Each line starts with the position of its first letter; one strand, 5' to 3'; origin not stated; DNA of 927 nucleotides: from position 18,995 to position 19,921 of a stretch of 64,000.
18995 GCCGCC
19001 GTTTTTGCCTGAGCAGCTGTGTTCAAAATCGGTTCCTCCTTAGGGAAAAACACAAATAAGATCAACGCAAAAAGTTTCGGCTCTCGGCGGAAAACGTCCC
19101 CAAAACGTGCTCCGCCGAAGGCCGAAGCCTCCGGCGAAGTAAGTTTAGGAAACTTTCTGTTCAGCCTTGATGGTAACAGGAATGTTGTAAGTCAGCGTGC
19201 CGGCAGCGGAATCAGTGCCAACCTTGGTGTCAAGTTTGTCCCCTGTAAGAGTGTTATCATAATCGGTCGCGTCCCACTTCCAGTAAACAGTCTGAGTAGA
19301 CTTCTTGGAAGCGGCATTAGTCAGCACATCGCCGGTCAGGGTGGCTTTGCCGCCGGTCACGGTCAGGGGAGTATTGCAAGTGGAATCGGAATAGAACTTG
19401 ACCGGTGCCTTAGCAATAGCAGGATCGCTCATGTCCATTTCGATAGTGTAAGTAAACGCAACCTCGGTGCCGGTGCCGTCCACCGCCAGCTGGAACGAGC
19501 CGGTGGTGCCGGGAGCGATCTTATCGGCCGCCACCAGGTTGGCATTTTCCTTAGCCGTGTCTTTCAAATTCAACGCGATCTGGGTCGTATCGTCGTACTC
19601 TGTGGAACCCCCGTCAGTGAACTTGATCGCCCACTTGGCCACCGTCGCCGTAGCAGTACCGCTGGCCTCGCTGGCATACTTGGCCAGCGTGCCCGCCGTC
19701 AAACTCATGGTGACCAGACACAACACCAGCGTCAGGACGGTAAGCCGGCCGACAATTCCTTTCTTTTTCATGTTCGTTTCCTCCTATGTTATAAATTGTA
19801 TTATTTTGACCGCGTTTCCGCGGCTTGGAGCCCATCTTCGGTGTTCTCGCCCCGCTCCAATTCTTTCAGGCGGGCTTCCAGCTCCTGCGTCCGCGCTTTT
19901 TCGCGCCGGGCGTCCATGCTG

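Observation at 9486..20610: Eleven-kb operon pairing two SipW-type signal peptidases with three TasA/BsaA-like subunits, an anchor protein and a 2058-aa adhesin: a candidate new fibre/pilus-adhesin system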

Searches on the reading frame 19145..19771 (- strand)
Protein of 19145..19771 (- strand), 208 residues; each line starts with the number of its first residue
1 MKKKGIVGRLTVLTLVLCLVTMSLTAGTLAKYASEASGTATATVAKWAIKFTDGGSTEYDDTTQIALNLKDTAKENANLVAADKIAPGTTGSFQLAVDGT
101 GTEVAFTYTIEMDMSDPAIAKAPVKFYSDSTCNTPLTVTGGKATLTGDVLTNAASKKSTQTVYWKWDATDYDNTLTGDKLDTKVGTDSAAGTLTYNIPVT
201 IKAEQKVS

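Call 3: search_protein_families(library=pfam, proteins=[window:19145-19771:-], max_evalue=0.1)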
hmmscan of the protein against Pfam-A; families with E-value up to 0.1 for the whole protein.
window:19145-19771:- (208 aa): 1 family
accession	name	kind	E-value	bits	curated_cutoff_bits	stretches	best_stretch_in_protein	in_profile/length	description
PF10943.13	DUF2632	-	0.07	13.2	25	0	89-141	125-179/233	Protein of unknown function (DUF2632)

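Call 4: search_protein_families(library=ncbifam, proteins=[window:19145-19771:-], max_evalue=0.1)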
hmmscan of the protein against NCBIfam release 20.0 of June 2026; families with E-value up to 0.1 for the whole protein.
window:19145-19771:- (208 aa): 1 family
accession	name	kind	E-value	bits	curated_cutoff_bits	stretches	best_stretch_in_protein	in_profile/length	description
NF033080.0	AAC_3_II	subfamily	0.0047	16.4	480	1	138-184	34-79/268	AAC(3)-II family aminoglycoside N-acetyltransferase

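Call 6: search_solved_structures(query=window:19145-19771:-, max_evalue=10)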
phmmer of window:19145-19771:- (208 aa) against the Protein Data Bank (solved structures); distinct sequences matched with E-value up to 10: 1.
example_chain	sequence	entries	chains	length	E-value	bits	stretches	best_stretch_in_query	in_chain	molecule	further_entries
6oq5_F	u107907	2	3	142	0.36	14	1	17-99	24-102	7F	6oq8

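Call 9: find_homologous_proteins(query=window:19145-19771:-, max_evalue=0.001)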
Query window:19145-19771:- (208 aa): 69 proteins with E <= 0.001 among 1197 candidates.
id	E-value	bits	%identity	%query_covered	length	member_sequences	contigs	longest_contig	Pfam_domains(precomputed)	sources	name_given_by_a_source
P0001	1.8e-125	434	100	100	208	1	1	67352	-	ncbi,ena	-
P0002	8.1e-76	272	65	99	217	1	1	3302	-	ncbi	-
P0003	3.3e-68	247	64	100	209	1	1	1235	-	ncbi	-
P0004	3.3e-66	241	62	100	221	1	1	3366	-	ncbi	-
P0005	4.3e-66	240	61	100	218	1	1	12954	-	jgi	-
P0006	9.8e-65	236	62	100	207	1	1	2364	-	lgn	-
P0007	1.3e-63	232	60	100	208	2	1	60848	-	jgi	-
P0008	1.3e-63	232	61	99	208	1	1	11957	-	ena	-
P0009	1.3e-63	232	59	100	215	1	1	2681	-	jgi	-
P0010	3.9e-63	231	60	100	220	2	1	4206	-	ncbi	-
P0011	8.7e-63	230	58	99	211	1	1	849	-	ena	-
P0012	7.3e-62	227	61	98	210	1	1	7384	-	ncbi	-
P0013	3.5e-61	224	60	100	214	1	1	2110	-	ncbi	-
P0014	4.3e-61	224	60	99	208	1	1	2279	-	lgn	-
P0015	5.3e-61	224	62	100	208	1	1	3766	-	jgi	-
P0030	1.1e-51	193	50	99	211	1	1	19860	-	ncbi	-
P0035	7.7e-49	184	50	98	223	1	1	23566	-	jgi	-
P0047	3.4e-21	94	36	100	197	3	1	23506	-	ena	-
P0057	2.8e-18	85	41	80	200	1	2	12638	-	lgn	-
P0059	1.8e-16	79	38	85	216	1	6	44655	-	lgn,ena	-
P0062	1.8e-14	72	42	84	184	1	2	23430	-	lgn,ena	-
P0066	2.0e-12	66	33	82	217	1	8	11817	-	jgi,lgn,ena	jgi:hypothetical protein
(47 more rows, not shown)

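Call 11: search_solved_structures(query=A1, max_evalue=10, show_alignments=3)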
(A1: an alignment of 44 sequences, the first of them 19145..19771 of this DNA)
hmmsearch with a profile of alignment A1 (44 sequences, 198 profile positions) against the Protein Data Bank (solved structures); distinct sequences matched with E-value up to 10: 2.
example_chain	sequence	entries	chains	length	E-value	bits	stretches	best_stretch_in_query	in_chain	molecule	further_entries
5wox_A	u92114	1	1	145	0.038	16.9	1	24-96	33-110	Uncharacterized protein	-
2rad_A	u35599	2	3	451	0.5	13.3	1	1-56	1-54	Succinoglycan biosynthesis protein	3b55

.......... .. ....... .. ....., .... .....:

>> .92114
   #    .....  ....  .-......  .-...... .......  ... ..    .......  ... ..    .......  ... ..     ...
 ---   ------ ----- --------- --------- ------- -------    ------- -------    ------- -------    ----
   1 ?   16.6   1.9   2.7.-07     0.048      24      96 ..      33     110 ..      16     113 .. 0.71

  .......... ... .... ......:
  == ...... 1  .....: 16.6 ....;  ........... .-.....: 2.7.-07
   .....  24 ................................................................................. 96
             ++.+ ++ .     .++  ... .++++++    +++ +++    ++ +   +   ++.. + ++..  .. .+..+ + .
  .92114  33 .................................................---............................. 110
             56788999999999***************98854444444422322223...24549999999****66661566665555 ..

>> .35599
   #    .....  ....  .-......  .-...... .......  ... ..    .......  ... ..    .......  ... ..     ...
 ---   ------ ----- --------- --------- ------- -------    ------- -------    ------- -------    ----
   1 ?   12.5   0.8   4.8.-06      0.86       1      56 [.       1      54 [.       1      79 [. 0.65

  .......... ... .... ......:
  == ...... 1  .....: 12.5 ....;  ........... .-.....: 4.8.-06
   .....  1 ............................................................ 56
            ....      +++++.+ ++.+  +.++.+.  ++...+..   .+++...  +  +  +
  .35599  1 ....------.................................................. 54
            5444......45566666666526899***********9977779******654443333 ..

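Call 17: find_encoding_contigs(protein=P0007, flank=10000, max_places=3)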
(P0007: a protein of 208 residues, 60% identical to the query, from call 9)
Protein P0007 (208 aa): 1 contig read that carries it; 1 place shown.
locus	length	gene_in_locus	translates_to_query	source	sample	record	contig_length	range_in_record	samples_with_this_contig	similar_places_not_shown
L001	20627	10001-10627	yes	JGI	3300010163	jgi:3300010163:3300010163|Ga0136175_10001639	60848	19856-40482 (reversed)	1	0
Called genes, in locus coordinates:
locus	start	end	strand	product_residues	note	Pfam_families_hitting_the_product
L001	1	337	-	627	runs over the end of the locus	PF00395:SLH (weak)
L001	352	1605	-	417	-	PF12704:MacB_PCD, PF02687:FtsX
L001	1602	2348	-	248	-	PF00005:ABC_tran, PF02463:SMC_N (faint)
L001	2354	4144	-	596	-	PF25919:BSH_CusB (faint), PF25935:BSH_LcnD (faint), PF00364:Biotin_lipoyl (faint), PF25917:BSH_RND (weak), PF25984:BSH_YknX (faint), PF25973:BSH_CzcB (weak), PF25990:Beta-barrel_YknX, PF25975:CzcB_C (weak), +1 more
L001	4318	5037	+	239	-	PF01551:Peptidase_M23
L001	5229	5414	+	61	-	-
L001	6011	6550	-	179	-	PF04014:MazE_antitoxin, PF15714:SpoVT_C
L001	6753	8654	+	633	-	PF14478:DUF4430, PF00395:SLH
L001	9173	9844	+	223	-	-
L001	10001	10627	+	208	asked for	-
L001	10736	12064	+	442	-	-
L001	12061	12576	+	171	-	PF00717:Peptidase_S24 (weak)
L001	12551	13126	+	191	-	-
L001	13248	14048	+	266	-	-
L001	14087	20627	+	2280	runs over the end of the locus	-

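Call 19: predict_structure(alignment_id=A1)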
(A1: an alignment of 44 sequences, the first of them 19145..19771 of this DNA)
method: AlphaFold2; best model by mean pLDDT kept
length: 208 residues; sequences in the alignment: 44
mean_pLDDT: 84.3   pTM: 0.70
mean pLDDT of the five models: 84.3, 81.1, 80.5, 79.3, 78.7
residues with pLDDT >= 90: 91; 70-90: 88; 50-70: 20; < 50: 9
segments of 3 or more residues with pLDDT < 50: 31-36
pLDDT, mean of each block of 10 residues (from residue 1): 64 88 69 49 79 81 66 87 88 93 94 90 94 96 95 95 93 90 86 83 90
secondary structure, 60 per line:
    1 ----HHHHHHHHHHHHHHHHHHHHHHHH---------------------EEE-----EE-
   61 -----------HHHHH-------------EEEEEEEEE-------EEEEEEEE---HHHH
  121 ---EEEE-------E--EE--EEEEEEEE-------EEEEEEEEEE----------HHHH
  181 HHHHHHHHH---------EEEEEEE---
elements in order: H5-28 E50-52 H72-76 E90-98 E106-113 H117-120 E124-127 E142-149 E157-166 H177-189 E199-205

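Call 21: fold_search(model_id=the predicted structure, library=pdb)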
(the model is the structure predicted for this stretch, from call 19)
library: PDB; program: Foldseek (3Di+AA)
matches with E <= 10: 1387; with E <= 0.001: 0
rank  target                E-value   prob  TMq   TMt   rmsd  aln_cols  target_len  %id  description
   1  3v4p_A                2.8e-03  0.96  0.24  0.11   7.0       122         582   15  crystal structure of a4b7 headpiece complexed with Fab ACT-1 (released 2012-01-11)
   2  4irz_A                3.5e-03  0.97  0.30  0.13   7.4       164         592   11  Crystal structure of A4b7 headpiece complexed with Fab Natalizumab (released 2013-09-25)
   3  6e14_G                4.2e-03  0.97  0.31  0.42  10.2       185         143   11  Handover mechanism of the growing pilus by the bacterial outer membrane usher FimD (released 2018-10-17)
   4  3bfq_G                6.0e-03  0.99  0.31  0.44   5.8       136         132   10  Crystal structure of truncated FimG (FimGt) in complex with the donor strand peptide of FimF (DSF) (released 2008-03-04)
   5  5iqo_A                6.7e-03  0.97  0.29  0.41   6.4       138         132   11  Crystal structure of the E. coli type 1 pilus subunit FimG (engineered variant with substitutions Q134E and S138E; N-t (released 2016-07-06)
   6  9e8c_C                8.0e-03  0.89  0.26  0.11   9.3       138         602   13  Integrin aIIbb3 dimer conformation from human platelet membrane crude preparation (released 2025-10-15)
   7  3v4p_C                9.6e-03  0.87  0.22  0.10   5.0        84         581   18  crystal structure of a4b7 headpiece complexed with Fab ACT-1 (released 2012-01-11)
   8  8aur_A                1.1e-02  0.92  0.37  0.34   8.3       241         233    8  Cryo-EM structure of a TasA fibre (released 2022-11-30)
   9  3v4v_C                1.4e-02  0.77  0.25  0.11   6.8       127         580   16  crystal structure of a4b7 headpiece complexed with Fab ACT-1 and RO0505376 (released 2012-01-11)
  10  4um8_C                1.4e-02  0.80  0.22  0.10   7.1       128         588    8  Crystal structure of alpha V beta 6 (released 2014-11-12)
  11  5iqm_A                1.7e-02  0.72  0.25  0.35   6.8       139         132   13  Crystal structure of the E. coli type 1 pilus subunit FimG (engineered variant with substitution Q134E; N-terminal Fim (released 2016-07-06)
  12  4um9_C                2.2e-02  0.84  0.27  0.12   6.9       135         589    7  Crystal structure of alpha V beta 6 with peptide (released 2014-11-12)
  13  9qdh                  2.2e-02  0.63  0.22  0.10   8.9       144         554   10  Crystal structure of IgA protease (323-878) from Thomasclavelia ramosa (released 2025-07-16)
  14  5mph                  2.2e-02  0.35  0.22  0.22  11.4       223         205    8  Structural Basis of Gene Regulation by the Grainyhead Transcription Factor Superfamily (released 2018-01-17)
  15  9qa6                  2.3e-02  0.57  0.22  0.07   8.2       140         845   11  Cryo-EM structure of Thomasclavelia ramosa IgA peptidase (IgAse) active site mutant (S32-N876) (released 2025-06-25)
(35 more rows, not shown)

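Call 34: find_related_loci(query=window:19145-19771:-, collection=genome_contigs, flank=10000)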
Query window:19145-19771:- (208 aa) in genome_contigs; peptide patterns used: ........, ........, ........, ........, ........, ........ (x = any residue, [..] = any of these).
116 stretches matched a pattern; 1 encode a relative of the query (tblastn E <= 1e-3); 1 distinct loci.
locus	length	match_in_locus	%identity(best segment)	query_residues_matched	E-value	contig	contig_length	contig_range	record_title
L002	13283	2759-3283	30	24-186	2e-11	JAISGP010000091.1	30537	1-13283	MAG: Lachnospiraceae bacterium isolate Hm464_bin108 k119_25947, whole genome shotgun sequence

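Call 35: find_encoding_contigs(protein=P0001, flank=10000, max_places=3)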
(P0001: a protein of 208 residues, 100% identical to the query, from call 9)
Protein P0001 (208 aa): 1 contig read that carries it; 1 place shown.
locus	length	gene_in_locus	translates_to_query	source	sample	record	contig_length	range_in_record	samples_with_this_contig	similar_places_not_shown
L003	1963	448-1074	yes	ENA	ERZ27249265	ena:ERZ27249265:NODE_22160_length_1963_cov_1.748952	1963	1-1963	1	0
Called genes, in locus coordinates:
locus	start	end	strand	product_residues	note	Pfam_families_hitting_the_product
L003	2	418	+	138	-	?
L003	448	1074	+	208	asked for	-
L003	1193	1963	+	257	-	?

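Call 38: find_encoding_contigs(protein=P0059, flank=10000, max_places=2)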
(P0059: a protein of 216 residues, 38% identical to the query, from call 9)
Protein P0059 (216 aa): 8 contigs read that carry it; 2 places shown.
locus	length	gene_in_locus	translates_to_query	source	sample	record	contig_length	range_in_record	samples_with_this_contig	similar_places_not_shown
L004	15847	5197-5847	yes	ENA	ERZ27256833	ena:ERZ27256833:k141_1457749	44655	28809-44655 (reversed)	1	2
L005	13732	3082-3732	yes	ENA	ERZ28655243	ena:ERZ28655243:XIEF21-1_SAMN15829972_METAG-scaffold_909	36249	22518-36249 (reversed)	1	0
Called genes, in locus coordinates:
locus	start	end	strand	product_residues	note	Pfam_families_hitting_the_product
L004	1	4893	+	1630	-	?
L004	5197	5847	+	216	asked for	-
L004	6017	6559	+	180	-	PF00717:Peptidase_S24 (weak)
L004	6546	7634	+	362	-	-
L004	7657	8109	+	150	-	-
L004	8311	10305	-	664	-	PF07889:DUF1664 (faint), PF11887:Mce4_CUP1 (faint)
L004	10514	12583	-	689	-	PF03176:MMPL, PF00873:ACR_tran (faint), PF03176:MMPL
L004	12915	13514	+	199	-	PF00440:TetR_N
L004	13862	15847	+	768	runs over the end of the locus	PF14262:Cthe_2159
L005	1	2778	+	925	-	?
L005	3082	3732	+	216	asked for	-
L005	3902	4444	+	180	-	PF00717:Peptidase_S24 (weak)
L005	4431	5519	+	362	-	-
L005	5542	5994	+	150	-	-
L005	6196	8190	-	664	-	PF07889:DUF1664 (faint), PF11887:Mce4_CUP1 (faint)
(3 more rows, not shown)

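Call 39: find_encoding_contigs(protein=P0047, flank=10000, max_places=2)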
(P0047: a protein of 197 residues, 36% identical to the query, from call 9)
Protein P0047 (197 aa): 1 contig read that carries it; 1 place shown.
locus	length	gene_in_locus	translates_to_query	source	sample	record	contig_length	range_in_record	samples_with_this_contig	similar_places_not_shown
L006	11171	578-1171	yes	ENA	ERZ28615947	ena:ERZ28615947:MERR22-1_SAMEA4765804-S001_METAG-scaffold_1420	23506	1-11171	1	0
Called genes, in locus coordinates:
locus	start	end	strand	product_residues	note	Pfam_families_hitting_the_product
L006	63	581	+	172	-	PF00717:Peptidase_S24 (weak)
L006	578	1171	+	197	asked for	-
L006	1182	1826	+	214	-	-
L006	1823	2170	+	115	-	PF10502:Peptidase_S26 (weak), PF00717:Peptidase_S24 (weak)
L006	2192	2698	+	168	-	-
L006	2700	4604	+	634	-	-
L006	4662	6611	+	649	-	PF00270:DEAD (weak), PF04851:ResIII, PF17757:UvrB_inter, PF27431:UvrB_3rd, PF00271:Helicase_C, PF12344:UvrB, PF02151:UVR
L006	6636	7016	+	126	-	PF04020:Phage_holin_4_2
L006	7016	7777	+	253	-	PF01790:LGT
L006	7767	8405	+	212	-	PF03167:UDG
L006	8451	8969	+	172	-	PF09551:Spore_II_R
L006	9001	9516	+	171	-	PF02659:Mntp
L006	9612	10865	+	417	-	PF00275:EPSP_synthase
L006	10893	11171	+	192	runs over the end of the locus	-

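Call 46: search_protein_representatives(alignment_id=A1)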
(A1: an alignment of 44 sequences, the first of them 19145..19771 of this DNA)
Query: 44 sequences, 198 profile positions. Proteins with E-value up to 0.001 (for the whole library): 8552; up to 1e-10: 5599; up to 1e-30: 824. The best 150 are listed.
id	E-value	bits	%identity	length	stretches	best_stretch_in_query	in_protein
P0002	3.0e-67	242.5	-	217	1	1-197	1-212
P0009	1.4e-62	227.3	-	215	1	1-196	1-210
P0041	1.6e-60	220.6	-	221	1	1-196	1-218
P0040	6.1e-60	218.7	-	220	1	1-196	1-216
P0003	2.7e-59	216.6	-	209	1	1-195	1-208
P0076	3.0e-58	213.2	-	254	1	1-196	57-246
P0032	2.6e-56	206.8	-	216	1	1-196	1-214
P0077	6.9e-56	205.5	-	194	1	1-196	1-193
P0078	2.6e-50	187.2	-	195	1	5-196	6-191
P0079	3.7e-50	186.7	-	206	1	2-196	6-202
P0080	6.5e-50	185.9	-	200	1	1-197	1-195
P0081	6.6e-50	185.9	-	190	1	1-196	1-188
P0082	8.0e-50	185.7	-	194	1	1-196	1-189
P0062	1.9e-49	184.4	-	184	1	1-196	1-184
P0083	2.3e-49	184.1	-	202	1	1-195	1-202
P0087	1.1e-48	181.9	-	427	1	4-197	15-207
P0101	1.5e-46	174.9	-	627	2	4-196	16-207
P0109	2.2e-45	171.2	-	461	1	6-196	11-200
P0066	3.3e-44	167.3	-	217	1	2-196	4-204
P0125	4.4e-44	166.9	-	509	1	1-195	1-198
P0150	7.4e-43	162.9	-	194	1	1-197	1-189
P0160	1.7e-42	161.7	-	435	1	1-196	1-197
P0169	4.2e-42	160.5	-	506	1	7-196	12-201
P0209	2.0e-40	155.0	-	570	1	4-196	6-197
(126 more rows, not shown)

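Call 48: search_protein_families(library=pfam, alignment_id=A3, max_evalue=0.01)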
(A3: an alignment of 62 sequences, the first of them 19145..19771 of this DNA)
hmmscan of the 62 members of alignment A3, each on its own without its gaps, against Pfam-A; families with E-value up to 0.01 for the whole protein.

A. member 1, window:19145-19771:- (208 aa): 0 families

B. families by the number of members that match (of 62 scanned): 6 families
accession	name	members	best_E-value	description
PF09479.16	Flg_new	2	2.5e-25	Listeria-Bacteroides repeat domain (List_Bact_rpt)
PF18998.6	Flg_new_2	2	4.4e-15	Divergent InlB B-repeat domain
PF19789.6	DUF6273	1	0.0011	Domain of unknown function (DUF6273)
PF13786.12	DUF4179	1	0.0021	Domain of unknown function (DUF4179)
PF23032.1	GBD_ELAPOR1-like_3rd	1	0.0042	ELAPOR1-like, galactose-binding domain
PF21340.4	Polysacc_lyase-like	1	0.0048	Cip1-like, core domain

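Call 49: search_protein_families(library=ncbifam, alignment_id=A3, max_evalue=0.01)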
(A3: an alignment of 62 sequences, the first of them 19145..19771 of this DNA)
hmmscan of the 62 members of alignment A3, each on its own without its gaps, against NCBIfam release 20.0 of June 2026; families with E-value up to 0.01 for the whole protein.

A. member 1, window:19145-19771:- (208 aa): 1 family
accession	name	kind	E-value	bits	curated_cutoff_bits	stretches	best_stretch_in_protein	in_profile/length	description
NF033080.0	AAC_3_II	subfamily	0.0047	16.4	480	1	138-184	34-79/268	AAC(3)-II family aminoglycoside N-acetyltransferase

B. families by the number of members that match (of 62 scanned): 6 families
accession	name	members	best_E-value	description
TIGR02543.1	List_Bact_rpt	2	3.1e-09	TIGR02543 family repeat protein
TIGR01451.2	B_ant_repeat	1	0.0007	DUF11 type repeat protein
NF007800.0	PRK10506.1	1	0.0018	prepilin peptidase-dependent protein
NF046001.1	SecDF_plasm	1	0.0043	protein translocase subunit SecDF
NF033080.0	AAC_3_II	1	0.0047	AAC(3)-II family aminoglycoside N-acetyltransferase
NF033802.1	AimP_fam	1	0.0066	lysogeny pheromone AimP family peptide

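Call 61: find_encoding_contigs(protein=P0035, flank=10000, max_places=2)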
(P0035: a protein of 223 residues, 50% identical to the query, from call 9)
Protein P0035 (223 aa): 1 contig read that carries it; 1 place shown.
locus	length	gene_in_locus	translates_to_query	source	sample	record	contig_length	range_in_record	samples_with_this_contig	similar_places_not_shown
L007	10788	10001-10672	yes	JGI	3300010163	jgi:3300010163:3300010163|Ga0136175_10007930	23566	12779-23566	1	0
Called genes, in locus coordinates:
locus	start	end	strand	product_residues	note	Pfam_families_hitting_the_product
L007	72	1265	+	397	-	PF01547:SBP_bac_1, PF13416:SBP_bac_8, PF13343:SBP_bac_6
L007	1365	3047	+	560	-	PF00528:BPD_transp_1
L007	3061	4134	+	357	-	PF02463:SMC_N (faint), PF00005:ABC_tran, PF13304:AAA_21 (faint), PF08402:TOBE_2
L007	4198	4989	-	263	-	PF00702:Hydrolase (faint), PF13344:Hydrolase_6, PF13419:HAD_2 (weak), PF13242:Hydrolase_like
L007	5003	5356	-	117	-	PF07892:DUF1667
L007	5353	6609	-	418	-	PF00070:Pyr_redox (faint), PF00890:FAD_binding_2 (weak), PF01266:DAO (faint), PF03486:HI0933_like (faint), PF07992:Pyr_redox_2, PF12831:FAD_oxidored, PF13450:NAD_binding_8 (weak), PF13738:Pyr_redox_3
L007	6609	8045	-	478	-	PF01266:DAO, PF07992:Pyr_redox_2 (faint), PF13738:Pyr_redox_3 (faint), PF04324:Fer2_BFD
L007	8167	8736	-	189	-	PF04309:G3P_antiterm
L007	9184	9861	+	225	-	-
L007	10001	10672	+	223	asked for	-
